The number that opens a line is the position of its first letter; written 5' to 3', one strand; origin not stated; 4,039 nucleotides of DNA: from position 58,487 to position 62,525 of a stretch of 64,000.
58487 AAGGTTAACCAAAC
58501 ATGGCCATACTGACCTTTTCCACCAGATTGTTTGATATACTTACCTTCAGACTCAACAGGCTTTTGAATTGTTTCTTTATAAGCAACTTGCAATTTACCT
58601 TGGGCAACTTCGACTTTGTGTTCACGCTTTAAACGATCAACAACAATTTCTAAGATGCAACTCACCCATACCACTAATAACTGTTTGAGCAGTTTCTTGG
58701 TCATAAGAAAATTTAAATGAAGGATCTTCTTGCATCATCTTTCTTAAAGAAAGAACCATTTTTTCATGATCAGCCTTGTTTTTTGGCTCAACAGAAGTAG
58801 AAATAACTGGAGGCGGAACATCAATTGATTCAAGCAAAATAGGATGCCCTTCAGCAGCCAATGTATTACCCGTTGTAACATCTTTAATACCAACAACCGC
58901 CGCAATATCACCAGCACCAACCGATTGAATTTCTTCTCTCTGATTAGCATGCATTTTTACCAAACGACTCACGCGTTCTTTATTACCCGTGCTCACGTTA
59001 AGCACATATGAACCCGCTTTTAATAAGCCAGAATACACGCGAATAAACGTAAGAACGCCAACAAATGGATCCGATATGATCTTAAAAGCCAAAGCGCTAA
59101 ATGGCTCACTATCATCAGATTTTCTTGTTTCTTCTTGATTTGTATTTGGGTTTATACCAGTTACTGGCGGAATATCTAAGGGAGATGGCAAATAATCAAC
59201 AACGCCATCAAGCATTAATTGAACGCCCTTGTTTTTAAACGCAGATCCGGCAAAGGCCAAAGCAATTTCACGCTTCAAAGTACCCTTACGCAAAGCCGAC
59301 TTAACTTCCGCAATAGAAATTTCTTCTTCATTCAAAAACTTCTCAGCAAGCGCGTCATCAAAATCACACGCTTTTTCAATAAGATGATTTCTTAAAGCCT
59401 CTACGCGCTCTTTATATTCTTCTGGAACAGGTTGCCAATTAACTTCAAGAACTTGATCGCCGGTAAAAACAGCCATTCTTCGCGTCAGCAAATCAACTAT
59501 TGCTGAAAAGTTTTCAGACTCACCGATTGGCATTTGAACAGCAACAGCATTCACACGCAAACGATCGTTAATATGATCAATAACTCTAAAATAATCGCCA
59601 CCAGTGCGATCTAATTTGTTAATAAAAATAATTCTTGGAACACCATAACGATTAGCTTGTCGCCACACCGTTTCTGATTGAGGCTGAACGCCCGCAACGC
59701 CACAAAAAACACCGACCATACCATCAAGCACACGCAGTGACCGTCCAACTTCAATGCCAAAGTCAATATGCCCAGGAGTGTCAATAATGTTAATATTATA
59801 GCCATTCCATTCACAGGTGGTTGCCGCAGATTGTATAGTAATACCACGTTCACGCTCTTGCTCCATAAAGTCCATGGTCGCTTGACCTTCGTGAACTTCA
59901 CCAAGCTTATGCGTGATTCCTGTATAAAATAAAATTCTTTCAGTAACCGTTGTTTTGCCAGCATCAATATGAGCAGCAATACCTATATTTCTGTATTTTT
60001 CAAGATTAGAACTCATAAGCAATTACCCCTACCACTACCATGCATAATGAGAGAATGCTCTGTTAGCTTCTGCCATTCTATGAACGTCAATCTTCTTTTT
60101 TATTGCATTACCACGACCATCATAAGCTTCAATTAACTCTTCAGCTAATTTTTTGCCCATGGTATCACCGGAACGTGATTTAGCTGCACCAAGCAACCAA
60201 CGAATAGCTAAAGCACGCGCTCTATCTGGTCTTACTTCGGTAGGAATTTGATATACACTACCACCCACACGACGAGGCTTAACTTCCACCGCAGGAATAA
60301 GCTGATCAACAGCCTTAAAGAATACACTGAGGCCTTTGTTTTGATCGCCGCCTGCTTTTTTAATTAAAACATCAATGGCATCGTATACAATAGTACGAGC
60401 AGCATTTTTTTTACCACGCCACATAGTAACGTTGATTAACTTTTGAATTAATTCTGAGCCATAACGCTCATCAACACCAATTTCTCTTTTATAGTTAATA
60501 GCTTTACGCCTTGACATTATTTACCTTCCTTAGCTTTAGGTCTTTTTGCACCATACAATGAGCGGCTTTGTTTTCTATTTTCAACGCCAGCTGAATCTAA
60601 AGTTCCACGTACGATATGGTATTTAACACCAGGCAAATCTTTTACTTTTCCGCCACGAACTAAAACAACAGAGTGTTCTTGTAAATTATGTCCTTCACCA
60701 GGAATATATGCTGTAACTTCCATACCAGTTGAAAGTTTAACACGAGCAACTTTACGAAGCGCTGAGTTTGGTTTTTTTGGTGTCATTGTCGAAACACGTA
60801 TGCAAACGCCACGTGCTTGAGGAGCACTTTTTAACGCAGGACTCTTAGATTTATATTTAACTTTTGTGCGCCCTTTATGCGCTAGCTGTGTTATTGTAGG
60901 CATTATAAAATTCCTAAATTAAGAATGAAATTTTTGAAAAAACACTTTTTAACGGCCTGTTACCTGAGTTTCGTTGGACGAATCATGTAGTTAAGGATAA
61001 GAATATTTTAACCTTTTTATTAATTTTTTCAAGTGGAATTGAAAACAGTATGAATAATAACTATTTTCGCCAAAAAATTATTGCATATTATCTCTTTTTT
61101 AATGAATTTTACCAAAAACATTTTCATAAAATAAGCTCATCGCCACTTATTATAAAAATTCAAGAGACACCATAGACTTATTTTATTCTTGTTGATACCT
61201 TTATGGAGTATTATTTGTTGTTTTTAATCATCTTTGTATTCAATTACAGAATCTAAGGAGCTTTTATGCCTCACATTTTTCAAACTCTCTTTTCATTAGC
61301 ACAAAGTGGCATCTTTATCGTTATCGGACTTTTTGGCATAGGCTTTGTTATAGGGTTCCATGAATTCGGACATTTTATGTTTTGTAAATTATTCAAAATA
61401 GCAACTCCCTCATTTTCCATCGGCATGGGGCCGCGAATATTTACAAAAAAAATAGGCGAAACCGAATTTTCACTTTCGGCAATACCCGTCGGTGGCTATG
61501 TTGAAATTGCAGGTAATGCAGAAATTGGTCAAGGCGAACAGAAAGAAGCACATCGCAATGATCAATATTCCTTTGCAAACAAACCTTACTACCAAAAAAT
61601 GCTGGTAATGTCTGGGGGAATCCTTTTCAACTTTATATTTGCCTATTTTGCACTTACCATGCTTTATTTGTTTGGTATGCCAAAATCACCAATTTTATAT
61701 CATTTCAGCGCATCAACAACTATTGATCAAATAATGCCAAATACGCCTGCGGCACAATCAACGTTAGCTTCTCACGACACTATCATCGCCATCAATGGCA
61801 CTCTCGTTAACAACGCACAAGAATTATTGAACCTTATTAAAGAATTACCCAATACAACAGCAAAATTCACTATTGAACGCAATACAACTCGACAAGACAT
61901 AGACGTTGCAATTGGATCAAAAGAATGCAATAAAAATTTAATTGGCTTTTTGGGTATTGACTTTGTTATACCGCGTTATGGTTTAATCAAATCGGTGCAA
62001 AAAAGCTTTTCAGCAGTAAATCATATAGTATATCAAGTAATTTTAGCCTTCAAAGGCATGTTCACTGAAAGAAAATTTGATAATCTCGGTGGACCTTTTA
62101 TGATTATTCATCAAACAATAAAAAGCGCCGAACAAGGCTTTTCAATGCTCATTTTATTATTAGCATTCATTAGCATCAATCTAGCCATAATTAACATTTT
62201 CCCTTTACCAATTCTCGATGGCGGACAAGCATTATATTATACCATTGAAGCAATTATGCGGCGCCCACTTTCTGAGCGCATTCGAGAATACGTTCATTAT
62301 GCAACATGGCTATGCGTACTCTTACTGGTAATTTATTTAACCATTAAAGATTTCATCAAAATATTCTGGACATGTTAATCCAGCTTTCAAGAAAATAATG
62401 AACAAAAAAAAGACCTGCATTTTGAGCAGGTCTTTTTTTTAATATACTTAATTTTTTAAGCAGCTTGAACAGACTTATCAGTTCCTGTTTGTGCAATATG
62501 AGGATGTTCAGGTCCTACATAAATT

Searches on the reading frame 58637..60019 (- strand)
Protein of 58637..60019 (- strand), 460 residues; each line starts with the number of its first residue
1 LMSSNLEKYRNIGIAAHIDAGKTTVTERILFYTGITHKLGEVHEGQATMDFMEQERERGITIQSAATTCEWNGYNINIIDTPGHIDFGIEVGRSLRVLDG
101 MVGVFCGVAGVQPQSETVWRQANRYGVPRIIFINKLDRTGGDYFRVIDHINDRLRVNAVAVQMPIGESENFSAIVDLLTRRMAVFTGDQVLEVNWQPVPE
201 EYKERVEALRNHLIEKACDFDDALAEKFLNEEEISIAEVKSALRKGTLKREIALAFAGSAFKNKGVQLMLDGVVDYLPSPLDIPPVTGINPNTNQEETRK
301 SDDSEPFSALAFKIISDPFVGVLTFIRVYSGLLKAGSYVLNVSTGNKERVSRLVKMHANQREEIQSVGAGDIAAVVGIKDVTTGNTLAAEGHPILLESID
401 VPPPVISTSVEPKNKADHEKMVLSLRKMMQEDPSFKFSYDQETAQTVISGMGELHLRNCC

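Call 94: search_protein_families(library=pfam, proteins=[window:58637-60019:-], max_evalue=0.0001)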
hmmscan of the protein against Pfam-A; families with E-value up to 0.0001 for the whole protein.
window:58637-60019:- (460 aa): 4 families
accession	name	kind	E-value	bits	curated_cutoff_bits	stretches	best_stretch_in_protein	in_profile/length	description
PF00009.33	GTP_EFTU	-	2.9e-60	203.5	26.5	1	8-279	2-188/188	Elongation factor Tu GTP binding domain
PF14492.12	EFG_III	-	5.7e-23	81.2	27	1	401-456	1-56/75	Elongation Factor G, domain III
PF03144.31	GTP_EFTU_D2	-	2.6e-18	66.6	30.3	1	321-388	1-73/73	Elongation factor Tu domain 2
PF22042.2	EF-G_D2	-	3.6e-16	59.5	27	1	306-388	1-82/84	Elongation factor G domain 2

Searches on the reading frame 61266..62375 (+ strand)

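Call 94: search_protein_families(library=pfam, proteins=[window:61266-62375:+], max_evalue=0.0001)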
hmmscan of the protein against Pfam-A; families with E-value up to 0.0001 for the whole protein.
window:61266-62375:+ (370 aa): 3 families
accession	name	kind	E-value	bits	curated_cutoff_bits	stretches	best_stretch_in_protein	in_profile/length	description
PF02163.28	Peptidase_M50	-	1e-54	185.6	27.2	1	22-353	3-220/221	Peptidase family M50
PF13180.12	PDZ_2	-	7.4e-08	33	27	1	152-215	15-79/80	PDZ domain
PF00595.29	PDZ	-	4.5e-05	24.2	23.2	1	150-187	26-63/81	PDZ domain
